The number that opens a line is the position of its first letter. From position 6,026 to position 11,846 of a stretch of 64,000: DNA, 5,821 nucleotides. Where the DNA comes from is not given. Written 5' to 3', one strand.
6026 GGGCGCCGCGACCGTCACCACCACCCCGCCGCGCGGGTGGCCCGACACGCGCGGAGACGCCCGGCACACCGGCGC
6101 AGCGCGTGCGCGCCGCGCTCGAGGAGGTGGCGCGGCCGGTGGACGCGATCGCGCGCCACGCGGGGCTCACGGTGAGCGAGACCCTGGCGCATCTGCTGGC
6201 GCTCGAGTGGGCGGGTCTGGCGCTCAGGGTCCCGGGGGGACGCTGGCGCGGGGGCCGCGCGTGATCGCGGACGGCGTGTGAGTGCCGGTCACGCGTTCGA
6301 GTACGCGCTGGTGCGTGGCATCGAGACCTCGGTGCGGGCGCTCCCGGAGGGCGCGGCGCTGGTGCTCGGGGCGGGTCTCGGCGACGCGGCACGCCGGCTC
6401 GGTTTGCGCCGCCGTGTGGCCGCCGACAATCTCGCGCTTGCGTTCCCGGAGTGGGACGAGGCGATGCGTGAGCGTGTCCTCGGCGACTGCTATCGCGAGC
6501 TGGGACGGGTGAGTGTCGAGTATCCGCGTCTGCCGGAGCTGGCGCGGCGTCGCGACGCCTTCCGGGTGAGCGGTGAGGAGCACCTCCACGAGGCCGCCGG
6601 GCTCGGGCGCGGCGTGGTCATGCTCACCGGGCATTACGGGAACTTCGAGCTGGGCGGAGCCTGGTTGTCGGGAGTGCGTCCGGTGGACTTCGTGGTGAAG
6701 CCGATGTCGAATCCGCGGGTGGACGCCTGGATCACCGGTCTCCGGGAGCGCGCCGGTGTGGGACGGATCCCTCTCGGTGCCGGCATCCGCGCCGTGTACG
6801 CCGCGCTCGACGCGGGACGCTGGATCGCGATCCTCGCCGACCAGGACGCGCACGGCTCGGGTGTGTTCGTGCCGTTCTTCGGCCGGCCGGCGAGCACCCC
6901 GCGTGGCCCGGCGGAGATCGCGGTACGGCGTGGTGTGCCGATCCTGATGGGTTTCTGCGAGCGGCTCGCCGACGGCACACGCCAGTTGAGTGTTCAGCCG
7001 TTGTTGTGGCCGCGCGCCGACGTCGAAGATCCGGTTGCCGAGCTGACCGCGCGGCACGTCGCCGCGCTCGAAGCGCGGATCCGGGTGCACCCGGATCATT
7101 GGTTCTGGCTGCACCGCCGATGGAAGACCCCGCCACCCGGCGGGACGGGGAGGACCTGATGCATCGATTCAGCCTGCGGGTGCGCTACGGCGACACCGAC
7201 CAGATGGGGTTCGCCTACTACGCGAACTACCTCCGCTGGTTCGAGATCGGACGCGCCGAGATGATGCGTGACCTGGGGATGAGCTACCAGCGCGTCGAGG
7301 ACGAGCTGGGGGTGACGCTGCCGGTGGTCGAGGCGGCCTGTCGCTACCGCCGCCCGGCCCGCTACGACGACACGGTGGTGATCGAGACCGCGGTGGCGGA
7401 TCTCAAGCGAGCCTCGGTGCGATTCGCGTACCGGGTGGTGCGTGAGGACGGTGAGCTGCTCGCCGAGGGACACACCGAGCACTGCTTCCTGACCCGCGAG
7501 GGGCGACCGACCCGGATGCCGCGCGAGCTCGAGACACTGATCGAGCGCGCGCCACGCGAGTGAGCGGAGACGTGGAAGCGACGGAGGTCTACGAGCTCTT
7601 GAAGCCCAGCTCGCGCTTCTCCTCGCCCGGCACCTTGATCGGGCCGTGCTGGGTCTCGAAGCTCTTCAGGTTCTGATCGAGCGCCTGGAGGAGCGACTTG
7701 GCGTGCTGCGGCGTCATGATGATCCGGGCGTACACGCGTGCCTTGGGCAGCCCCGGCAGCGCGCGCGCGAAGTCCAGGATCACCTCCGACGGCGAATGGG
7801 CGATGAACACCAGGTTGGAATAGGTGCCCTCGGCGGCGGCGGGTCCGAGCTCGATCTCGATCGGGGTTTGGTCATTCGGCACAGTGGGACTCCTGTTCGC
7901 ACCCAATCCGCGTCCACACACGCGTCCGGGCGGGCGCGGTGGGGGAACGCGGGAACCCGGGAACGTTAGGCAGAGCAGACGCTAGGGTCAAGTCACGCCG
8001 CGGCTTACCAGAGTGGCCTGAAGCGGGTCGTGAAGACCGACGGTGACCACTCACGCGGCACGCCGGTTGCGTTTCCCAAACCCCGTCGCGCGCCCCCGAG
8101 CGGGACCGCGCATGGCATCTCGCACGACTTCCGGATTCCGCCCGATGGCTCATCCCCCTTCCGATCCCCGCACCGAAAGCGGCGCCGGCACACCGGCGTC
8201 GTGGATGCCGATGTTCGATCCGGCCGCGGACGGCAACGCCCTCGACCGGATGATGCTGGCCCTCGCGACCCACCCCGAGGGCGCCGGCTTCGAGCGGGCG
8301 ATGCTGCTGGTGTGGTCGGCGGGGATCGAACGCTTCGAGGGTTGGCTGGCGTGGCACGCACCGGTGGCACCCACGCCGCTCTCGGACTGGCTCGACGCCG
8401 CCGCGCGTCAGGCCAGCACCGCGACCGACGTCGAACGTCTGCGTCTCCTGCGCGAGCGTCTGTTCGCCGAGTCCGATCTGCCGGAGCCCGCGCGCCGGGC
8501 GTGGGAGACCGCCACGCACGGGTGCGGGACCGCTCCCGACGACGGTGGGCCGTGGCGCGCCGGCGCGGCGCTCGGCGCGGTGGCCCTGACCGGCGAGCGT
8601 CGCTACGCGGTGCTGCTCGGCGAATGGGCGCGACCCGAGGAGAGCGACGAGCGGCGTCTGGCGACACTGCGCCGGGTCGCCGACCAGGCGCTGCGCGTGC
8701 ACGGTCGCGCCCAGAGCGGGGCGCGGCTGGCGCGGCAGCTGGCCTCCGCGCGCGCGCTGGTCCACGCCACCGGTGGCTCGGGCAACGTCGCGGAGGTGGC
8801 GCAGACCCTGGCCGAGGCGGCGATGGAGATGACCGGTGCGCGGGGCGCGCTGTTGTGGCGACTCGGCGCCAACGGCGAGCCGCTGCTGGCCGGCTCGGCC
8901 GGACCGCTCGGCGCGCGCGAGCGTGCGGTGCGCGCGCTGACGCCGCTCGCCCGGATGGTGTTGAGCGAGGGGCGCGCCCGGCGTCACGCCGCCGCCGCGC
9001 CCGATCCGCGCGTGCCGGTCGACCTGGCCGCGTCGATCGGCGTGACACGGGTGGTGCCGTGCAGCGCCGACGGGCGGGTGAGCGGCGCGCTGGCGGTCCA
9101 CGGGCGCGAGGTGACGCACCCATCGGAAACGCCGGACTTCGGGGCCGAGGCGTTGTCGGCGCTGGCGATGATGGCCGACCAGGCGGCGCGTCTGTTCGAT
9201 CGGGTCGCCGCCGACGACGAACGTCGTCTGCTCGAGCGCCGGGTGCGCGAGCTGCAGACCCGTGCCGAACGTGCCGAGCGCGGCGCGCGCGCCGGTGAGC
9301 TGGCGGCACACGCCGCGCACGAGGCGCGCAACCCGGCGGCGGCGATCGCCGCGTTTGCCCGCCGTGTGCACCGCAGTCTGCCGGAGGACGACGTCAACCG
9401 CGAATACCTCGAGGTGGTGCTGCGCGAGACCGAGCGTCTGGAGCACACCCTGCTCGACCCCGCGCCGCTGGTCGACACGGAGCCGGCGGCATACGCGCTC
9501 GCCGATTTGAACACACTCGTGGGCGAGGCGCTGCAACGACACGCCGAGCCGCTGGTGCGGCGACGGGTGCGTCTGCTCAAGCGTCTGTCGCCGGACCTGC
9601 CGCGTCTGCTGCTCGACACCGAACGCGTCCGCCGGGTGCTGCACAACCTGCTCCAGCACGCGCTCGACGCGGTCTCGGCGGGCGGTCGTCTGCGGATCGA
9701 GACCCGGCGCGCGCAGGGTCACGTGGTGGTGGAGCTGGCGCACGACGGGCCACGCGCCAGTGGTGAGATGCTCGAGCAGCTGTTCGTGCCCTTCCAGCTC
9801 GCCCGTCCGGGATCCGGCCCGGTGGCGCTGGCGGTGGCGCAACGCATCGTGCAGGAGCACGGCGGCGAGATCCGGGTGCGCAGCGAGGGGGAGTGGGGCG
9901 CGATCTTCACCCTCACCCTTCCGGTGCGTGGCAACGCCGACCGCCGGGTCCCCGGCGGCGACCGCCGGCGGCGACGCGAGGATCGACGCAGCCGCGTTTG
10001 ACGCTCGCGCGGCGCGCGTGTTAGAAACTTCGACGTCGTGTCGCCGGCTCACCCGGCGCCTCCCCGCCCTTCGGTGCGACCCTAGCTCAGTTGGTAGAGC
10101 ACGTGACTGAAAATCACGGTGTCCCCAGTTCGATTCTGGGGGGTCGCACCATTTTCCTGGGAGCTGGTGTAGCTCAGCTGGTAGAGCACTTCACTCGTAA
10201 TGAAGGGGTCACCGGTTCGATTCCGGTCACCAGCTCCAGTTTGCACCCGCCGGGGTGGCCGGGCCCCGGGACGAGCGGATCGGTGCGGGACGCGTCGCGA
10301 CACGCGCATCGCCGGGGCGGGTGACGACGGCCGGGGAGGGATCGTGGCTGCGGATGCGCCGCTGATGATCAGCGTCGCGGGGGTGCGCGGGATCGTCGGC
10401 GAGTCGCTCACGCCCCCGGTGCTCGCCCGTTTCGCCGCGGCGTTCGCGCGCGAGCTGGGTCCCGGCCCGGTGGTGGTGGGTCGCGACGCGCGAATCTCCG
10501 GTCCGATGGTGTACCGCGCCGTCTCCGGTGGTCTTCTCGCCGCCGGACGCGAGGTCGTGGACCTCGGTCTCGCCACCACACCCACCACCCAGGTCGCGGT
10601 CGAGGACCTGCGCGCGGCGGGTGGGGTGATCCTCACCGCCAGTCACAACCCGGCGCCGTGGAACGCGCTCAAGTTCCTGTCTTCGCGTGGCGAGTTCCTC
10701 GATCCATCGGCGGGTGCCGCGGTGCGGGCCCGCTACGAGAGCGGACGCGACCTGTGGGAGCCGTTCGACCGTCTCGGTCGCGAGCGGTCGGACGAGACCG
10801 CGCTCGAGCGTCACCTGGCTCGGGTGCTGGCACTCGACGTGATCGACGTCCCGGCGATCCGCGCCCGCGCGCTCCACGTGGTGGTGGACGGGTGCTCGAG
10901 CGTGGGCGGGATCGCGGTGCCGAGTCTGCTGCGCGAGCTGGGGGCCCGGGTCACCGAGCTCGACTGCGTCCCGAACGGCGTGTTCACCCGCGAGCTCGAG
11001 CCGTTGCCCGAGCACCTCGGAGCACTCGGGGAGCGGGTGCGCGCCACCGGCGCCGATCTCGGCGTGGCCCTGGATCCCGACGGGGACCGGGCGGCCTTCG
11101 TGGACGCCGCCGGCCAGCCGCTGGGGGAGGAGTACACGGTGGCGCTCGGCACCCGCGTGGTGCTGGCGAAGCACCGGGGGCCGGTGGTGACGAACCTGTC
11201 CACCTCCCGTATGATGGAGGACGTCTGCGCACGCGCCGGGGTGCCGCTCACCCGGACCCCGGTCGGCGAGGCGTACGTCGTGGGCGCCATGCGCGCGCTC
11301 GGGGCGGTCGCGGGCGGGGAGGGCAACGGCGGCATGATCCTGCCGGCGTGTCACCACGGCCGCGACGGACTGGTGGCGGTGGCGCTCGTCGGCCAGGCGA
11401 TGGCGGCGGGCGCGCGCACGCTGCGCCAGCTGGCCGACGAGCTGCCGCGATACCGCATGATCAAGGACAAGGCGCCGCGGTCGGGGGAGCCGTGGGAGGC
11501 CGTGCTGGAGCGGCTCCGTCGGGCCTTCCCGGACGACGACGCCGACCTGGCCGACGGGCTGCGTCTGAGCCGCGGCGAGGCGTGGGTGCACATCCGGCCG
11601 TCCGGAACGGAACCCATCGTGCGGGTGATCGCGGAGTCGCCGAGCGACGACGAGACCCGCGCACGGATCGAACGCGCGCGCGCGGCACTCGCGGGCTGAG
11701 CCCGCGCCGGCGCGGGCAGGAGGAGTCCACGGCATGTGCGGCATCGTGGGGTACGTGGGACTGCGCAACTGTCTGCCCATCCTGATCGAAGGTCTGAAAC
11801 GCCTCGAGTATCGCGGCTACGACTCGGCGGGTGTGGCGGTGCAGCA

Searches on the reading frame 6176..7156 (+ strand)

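Call 10: search_protein_families(library=pfam, proteins=[window:6176-7156:+], max_evalue=0.00001)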
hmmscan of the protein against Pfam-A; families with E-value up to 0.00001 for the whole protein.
window:6176-7156:+ (327 aa): 1 family
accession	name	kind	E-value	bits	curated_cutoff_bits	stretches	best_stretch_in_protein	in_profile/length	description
PF03279.18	Lip_A_acyltrans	-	1.4e-48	166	22.3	1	45-318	18-295/295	Bacterial lipid A biosynthesis acyltransferase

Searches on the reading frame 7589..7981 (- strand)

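Call 10: search_protein_families(library=pfam, proteins=[window:7589-7981:-], max_evalue=0.00001)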
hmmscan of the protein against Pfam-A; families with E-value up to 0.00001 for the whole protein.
window:7589-7981:- (130 aa): 1 family
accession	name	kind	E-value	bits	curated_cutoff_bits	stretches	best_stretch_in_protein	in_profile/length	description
PF11950.13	DUF3467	-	1.5e-25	89.5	25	1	39-116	13-91/92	Protein of unknown function (DUF3467)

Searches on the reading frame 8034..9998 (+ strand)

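Call 10: search_protein_families(library=pfam, proteins=[window:8034-9998:+], max_evalue=0.00001)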
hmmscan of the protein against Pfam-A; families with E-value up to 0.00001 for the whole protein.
window:8034-9998:+ (655 aa): 4 families
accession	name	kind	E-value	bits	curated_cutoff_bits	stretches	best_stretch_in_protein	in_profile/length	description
PF02518.31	HATPase_c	-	1.4e-16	61.4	26.4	1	528-632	2-110/111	Histidine kinase-, DNA gyrase B-, and HSP90-like ATPase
PF01590.32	GAF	-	7.6e-07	30.2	22.4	1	253-385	3-130/133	GAF domain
PF13185.12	GAF_2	-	1.3e-06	29.1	28.6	1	251-387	3-134/136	GAF domain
PF00512.31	HisKA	-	2.1e-06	28.1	26.9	1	421-471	3-52/66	His Kinase A (phospho-acceptor) domain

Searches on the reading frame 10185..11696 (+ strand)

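Call 10: search_protein_families(library=pfam, proteins=[window:10185-11696:+], max_evalue=0.00001)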
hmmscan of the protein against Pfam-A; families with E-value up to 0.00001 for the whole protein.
window:10185-11696:+ (504 aa): 4 families
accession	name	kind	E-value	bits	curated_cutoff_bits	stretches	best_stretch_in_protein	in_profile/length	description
PF02878.22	PGM_PMM_I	-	2.2e-31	108.8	22.5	1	65-187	7-134/138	Phosphoglucomutase/phosphomannomutase, alpha/beta/alpha domain I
PF02880.22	PGM_PMM_III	-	4.8e-22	78.7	20.7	1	327-421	14-113/115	Phosphoglucomutase/phosphomannomutase, alpha/beta/alpha domain III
PF02879.22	PGM_PMM_II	-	6.5e-20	72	29.3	1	223-310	14-103/103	Phosphoglucomutase/phosphomannomutase, alpha/beta/alpha domain II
PF00408.26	PGM_PMM_IV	-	1.5e-08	35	23.1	1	455-494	22-61/68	Phosphoglucomutase/phosphomannomutase, C-terminal domain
